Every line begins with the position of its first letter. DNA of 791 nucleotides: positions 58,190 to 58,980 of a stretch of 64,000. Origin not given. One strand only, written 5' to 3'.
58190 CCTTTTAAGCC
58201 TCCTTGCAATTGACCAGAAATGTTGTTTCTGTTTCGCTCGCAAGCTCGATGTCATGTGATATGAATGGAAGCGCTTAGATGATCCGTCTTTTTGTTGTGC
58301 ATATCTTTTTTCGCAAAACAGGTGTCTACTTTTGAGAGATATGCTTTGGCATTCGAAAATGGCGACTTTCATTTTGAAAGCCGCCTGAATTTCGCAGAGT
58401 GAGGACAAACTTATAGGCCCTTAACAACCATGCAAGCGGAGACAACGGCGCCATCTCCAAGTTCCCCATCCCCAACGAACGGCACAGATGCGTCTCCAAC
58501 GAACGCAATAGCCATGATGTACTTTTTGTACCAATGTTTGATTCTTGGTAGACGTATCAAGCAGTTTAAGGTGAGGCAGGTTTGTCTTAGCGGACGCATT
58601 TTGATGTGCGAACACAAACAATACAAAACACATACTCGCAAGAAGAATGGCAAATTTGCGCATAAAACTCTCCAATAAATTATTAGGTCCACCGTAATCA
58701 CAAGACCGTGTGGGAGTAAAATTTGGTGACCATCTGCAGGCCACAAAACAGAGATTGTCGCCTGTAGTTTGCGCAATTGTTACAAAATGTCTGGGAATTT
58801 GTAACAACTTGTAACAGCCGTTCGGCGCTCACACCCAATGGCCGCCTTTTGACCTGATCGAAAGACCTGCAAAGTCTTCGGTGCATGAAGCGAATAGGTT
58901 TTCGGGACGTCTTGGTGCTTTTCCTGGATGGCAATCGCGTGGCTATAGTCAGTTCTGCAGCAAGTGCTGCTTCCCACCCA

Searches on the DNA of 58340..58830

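Call 82: search_rna_families(source=window, start=58340, end=58830, threshold=evalue, max_evalue=1)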
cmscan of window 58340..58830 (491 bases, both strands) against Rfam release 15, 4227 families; matches with E-value up to 1: 0.
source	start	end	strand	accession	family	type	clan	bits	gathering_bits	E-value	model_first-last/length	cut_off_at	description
